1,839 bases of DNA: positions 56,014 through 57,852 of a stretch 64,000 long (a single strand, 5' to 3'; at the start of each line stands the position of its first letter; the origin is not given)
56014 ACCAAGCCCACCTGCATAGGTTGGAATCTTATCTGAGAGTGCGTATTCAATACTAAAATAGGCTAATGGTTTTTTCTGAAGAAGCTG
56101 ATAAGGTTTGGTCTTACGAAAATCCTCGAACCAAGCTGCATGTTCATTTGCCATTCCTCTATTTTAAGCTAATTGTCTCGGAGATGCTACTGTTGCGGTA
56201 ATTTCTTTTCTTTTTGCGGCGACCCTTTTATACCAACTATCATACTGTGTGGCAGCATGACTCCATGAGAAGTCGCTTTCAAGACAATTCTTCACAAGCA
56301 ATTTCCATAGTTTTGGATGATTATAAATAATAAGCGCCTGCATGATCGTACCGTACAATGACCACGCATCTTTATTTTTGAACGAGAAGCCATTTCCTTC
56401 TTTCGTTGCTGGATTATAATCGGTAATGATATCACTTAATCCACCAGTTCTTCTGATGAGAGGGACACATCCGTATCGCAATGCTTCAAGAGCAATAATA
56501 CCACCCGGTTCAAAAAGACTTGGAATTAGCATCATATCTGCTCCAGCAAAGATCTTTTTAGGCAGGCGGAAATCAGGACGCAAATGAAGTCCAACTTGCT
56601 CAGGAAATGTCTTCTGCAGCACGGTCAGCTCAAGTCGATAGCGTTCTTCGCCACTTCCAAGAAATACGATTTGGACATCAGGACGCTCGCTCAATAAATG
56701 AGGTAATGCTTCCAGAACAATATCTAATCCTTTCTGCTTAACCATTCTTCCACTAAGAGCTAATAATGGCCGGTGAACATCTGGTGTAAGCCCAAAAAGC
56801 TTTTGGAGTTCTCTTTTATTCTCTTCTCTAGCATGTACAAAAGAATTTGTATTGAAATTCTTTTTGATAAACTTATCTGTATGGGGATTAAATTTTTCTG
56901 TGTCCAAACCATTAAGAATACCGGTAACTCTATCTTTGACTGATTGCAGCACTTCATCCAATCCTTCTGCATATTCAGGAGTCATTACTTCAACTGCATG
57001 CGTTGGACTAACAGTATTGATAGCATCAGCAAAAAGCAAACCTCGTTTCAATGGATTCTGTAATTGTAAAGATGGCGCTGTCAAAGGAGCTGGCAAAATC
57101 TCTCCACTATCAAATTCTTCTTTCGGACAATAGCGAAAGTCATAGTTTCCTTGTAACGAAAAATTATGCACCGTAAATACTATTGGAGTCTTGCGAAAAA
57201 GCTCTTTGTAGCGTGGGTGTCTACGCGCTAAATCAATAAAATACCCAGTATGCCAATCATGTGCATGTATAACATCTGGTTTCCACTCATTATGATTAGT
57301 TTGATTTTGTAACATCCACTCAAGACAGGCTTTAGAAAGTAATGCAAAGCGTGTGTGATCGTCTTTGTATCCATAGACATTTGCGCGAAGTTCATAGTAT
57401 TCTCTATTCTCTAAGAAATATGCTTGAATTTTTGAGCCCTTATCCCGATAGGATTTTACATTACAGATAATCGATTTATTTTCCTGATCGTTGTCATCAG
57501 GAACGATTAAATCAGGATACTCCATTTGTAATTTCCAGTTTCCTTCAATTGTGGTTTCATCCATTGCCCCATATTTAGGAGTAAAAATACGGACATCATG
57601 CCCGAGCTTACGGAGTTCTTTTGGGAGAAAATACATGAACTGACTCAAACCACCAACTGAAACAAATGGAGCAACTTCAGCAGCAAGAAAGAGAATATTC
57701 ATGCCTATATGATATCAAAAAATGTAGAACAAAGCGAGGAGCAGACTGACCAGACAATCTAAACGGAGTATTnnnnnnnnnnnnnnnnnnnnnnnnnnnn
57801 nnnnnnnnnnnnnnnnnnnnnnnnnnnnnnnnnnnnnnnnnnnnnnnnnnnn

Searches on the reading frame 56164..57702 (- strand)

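Call 80: search_protein_families(library=pfam, proteins=[window:56164-57702:-], max_evalue=0.00001)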
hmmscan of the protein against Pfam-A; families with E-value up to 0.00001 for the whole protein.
window:56164-57702:- (512 aa): 6 families
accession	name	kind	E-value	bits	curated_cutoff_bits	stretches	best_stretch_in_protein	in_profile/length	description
PF08323.17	Glyco_transf_5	-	1.8e-62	211.7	22.7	1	2-253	1-238/239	Starch synthase catalytic domain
PF00534.26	Glycos_transf_1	-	4.4e-23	82.1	26.4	1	310-458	14-157/172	Glycosyl transferases group 1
PF13439.12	Glyco_transf_4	-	3.6e-13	50.3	28.5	1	139-236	70-145/170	Glycosyltransferase Family 4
PF13692.12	Glyco_trans_1_4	-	6.8e-13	49.5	27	1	312-454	2-137/142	Glycosyl transferases group 1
PF13579.12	Glyco_trans_4_4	-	2.5e-09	38.1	29.7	0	138-196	68-103/158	Glycosyl transferase 4-like domain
PF20706.3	GT4-conflict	-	8.3e-06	25.5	26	0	311-436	197-330/385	Family 4 Glycosyltransferase in conflict systems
